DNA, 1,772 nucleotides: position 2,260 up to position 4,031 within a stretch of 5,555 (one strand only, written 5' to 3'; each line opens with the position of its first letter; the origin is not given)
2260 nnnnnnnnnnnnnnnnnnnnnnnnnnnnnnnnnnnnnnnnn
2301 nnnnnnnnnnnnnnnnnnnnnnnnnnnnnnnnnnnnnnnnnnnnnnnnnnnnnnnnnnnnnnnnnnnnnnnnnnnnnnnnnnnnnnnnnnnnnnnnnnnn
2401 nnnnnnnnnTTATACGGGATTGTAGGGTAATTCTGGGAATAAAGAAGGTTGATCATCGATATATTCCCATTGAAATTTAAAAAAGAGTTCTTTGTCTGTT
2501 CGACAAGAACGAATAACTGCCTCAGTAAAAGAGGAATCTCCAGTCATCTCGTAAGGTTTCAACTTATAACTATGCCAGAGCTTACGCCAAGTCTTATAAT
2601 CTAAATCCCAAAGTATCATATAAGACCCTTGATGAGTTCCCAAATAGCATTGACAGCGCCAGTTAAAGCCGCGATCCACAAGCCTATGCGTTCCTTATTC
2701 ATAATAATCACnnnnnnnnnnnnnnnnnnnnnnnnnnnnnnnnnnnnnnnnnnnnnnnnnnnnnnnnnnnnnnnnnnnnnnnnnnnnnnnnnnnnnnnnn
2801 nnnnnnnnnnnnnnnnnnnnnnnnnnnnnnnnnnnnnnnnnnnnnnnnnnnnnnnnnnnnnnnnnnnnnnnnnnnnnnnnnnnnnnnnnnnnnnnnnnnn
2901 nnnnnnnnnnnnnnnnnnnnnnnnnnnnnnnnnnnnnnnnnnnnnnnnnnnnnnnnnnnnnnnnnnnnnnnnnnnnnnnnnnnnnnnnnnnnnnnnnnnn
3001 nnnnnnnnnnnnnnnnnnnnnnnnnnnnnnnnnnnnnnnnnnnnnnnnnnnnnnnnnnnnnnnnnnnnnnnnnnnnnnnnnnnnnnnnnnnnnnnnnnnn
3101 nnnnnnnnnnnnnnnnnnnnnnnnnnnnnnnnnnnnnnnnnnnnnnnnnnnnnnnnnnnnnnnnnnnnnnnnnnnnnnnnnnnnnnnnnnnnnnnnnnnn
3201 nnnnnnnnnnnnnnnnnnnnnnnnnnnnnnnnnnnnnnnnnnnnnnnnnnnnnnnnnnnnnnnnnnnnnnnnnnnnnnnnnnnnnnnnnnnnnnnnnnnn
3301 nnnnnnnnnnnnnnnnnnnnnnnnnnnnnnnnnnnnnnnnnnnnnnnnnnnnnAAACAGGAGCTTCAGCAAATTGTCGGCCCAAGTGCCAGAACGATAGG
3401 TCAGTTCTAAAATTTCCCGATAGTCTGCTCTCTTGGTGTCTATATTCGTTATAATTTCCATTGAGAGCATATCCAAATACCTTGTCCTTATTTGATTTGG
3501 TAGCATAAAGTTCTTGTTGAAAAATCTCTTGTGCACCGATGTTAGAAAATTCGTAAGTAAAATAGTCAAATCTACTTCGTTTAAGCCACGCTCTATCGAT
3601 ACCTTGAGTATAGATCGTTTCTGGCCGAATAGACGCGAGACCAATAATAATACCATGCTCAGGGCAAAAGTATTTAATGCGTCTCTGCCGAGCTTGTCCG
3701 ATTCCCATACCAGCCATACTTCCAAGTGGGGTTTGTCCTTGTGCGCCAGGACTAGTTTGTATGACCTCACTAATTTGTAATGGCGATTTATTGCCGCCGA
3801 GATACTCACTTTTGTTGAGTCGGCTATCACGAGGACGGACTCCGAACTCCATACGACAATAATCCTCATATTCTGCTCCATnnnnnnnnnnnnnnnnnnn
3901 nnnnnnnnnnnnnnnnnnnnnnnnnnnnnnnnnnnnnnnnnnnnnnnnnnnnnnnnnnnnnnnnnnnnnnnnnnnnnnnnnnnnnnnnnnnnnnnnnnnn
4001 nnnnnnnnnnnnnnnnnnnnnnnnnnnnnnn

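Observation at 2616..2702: Strong-SD 28-aa transmembrane-like peptide in the intergenic region: candidate lysis or accessory peptide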

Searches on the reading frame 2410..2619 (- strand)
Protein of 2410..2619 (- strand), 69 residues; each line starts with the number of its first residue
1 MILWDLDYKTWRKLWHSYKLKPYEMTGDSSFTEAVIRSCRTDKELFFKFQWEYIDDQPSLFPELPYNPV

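Call 4: search_protein_families(library=phrogs, proteins=[window:2410-2619:-], max_evalue=1)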
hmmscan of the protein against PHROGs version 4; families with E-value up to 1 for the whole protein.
window:2410-2619:- (69 aa): 0 families

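Call 5: search_protein_families(library=pfam, proteins=[window:2410-2619:-], max_evalue=1)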
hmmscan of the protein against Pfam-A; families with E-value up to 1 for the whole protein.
window:2410-2619:- (69 aa): 0 families

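Call 61: find_homologous_proteins(query=window:2413-2619:-, max_evalue=0.01)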
Query window:2413-2619:- (69 aa): 3 proteins with E <= 0.01 among 3 candidates.
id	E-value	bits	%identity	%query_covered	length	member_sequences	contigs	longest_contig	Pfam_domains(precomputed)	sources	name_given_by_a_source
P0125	2.3e-42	160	100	100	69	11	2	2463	-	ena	-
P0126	8.0e-24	101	79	81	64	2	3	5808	-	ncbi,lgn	-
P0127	2.4e-22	96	71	86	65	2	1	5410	-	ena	-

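Call 78: search_protein_families(library=ncbifam, proteins=[window:2413-2619:-], max_evalue=1)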
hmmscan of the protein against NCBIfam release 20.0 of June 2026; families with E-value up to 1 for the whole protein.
window:2413-2619:- (69 aa): 0 families

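Call 88: predict_structure(alignment_id=A3)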
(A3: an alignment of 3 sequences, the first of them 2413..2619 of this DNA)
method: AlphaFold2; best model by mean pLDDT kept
length: 69 residues; sequences in the alignment: 3
mean_pLDDT: 68.4   pTM: 0.48
mean pLDDT of the five models: 68.4, 67.1, 61.8, 54.9, 53.6
residues with pLDDT >= 90: 0; 70-90: 40; 50-70: 14; < 50: 15
segments of 3 or more residues with pLDDT < 50: 54-57, 59-67
pLDDT, mean of each block of 10 residues (from residue 1): 71 81 71 78 80 49 48
secondary structure, 60 per line:
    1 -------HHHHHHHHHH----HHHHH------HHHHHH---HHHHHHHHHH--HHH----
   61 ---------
elements in order: H8-17 H22-26 H33-38 H42-51

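Call 91: fold_search(model_id=the predicted structure, library=pdb)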
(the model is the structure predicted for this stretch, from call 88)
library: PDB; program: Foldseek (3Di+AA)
matches with E <= 10: 0; with E <= 0.001: 0
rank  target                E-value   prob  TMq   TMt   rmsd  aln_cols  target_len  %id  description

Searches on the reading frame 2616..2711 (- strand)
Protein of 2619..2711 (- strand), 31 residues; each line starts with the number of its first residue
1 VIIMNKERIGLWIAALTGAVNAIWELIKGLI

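Call 4: search_protein_families(library=phrogs, proteins=[window:2616-2702:-], max_evalue=1)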
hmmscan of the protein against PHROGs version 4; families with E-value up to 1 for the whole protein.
window:2616-2702:- (28 aa): 1 family
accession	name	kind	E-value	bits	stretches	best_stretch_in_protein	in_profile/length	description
phrog_11090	-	unknown function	0.18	12.9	1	1-21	2-23/31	-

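Call 5: search_protein_families(library=pfam, proteins=[window:2616-2702:-], max_evalue=1)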
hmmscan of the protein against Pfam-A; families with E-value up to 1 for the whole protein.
window:2616-2702:- (28 aa): 0 families

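Call 29: search_protein_families(library=phrogs, proteins=[window:2619-2711:-], max_evalue=10)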
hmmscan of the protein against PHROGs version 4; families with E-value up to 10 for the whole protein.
seq(31 aa): 1 family
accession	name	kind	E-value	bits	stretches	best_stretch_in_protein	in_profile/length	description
phrog_11090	-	unknown function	0.11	13.5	1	4-24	2-23/31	-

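Call 44: search_dna_similar(query=window:2619-2702:-, collection=phages, mode=protein, max_evalue=10, max_rows=30)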
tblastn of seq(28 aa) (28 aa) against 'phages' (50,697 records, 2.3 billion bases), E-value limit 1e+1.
Records with a match: 2; places in all: 2; records where one place covers at least 80% of the query: 2.
Best place of each record, by identity: <60% 2.
By first word of the organism name: Klebsiella 2.
By host as written in the record: - 2.
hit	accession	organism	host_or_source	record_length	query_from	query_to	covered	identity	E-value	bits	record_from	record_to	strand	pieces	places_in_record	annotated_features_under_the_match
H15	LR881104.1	Klebsiella phage vB_KvM-Eowyn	-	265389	4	27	86%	45.8%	3e+0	28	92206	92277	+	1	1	hypothetical protein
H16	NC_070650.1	Klebsiella phage vB_KvM-Eowyn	-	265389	4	27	86%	45.8%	3e+0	28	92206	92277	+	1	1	hypothetical protein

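Call 48: search_protein_representatives(protein=window:2619-2711:-)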
Query: 31 residues. Proteins with E-value up to 0.001 (for the whole library): 2; up to 1e-10: 0; up to 1e-30: 0. The best 2 are listed.
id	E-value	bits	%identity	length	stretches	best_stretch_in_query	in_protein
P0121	4.0e-10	53.2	93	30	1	4-31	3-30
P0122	1.3e-04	36.7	43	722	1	7-27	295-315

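Call 59: predict_structure(protein=window:2619-2711:-)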
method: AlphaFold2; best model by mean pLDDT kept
length: 31 residues; sequences in the alignment: 1
mean_pLDDT: 86.6   pTM: 0.36
mean pLDDT of the five models: 86.6, 84.9, 84.5, 82.2, 81.6
residues with pLDDT >= 90: 19; 70-90: 8; 50-70: 4; < 50: 0
segments of 3 or more residues with pLDDT < 50: none
pLDDT, mean of each block of 10 residues (from residue 1): 75 93 92 81
secondary structure, 60 per line:
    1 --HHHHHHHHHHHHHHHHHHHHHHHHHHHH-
elements in order: H3-30

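Call 60: list_cluster_members(proteins=[P0121, window:2619-2711:-, window:2619-2705:-, window:2619-2702:-, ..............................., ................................, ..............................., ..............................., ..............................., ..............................])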
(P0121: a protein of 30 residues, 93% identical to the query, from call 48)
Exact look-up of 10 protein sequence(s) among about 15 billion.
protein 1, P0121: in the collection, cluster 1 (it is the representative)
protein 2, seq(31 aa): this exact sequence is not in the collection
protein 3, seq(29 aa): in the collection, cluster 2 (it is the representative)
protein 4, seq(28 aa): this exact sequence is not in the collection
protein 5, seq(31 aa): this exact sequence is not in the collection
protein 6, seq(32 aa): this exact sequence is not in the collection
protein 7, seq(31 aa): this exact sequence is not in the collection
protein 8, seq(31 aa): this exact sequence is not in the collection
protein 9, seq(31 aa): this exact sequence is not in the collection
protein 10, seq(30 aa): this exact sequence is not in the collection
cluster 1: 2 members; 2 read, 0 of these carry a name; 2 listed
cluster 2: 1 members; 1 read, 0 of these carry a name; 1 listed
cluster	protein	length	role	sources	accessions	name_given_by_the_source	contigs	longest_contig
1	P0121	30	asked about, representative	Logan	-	-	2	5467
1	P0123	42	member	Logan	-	-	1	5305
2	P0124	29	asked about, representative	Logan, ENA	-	-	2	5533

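Call 77: search_solved_structures(query=window:2619-2702:-, max_evalue=10, show_alignments=3)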
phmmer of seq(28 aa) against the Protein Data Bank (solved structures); distinct sequences matched with E-value up to 10: 4.
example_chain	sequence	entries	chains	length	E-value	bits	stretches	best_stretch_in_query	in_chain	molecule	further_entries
8pjt_A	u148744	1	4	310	0.0039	20.2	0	1-20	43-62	SAKe6DEref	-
8pjv_A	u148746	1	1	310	0.0086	19.2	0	1-20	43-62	SAKe6DR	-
8pjz_A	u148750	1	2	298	0.0089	19.1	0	1-20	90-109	SAKe6EEtal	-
8pju_A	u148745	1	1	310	0.021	18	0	4-20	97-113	SAKe6DEtal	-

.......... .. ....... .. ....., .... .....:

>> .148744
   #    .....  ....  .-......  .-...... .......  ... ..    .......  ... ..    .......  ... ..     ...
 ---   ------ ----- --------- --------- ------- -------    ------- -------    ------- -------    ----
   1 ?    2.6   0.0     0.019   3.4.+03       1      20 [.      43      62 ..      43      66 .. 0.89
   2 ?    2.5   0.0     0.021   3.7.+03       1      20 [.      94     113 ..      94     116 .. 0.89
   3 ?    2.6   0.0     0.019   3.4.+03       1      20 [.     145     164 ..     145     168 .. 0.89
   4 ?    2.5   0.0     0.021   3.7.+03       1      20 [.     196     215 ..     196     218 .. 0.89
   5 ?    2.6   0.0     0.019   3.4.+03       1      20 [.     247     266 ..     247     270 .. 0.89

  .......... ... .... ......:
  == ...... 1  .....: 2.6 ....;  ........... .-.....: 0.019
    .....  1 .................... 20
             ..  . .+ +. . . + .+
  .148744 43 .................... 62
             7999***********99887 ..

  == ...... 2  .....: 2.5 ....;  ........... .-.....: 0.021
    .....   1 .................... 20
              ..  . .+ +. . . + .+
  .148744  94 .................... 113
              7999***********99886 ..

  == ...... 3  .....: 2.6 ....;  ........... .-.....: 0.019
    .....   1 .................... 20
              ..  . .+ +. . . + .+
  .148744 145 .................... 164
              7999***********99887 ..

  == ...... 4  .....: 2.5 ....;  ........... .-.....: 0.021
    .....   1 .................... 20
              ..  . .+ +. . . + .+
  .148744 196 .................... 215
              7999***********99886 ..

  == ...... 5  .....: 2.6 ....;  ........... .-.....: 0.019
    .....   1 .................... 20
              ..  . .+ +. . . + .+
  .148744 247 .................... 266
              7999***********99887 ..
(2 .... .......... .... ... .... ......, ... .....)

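Call 78: search_protein_families(library=ncbifam, proteins=[window:2619-2702:-], max_evalue=1)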
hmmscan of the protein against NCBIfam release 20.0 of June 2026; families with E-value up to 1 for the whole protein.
seq(28 aa): 1 family
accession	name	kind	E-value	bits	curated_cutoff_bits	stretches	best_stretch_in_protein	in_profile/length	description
NF041473.1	DinQ_rel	equivalog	0.053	13.4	35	1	10-28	12-30/31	DinQ-like type I toxin DqlB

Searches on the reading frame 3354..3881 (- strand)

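Call 78: search_protein_families(library=ncbifam, proteins=[window:3354-3881:-], max_evalue=1)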
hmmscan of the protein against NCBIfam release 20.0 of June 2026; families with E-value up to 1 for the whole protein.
window:3354-3881:- (176 aa): 0 families

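Call 101: search_protein_families(library=phrogs, proteins=[window:3354-3881:-], max_evalue=1)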
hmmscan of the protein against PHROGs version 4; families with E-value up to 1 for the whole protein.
window:3354-3881:- (176 aa): 1 family
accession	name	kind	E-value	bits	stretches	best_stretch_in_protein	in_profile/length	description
phrog_29635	-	unknown function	0.21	12.7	1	10-33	39-66/76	-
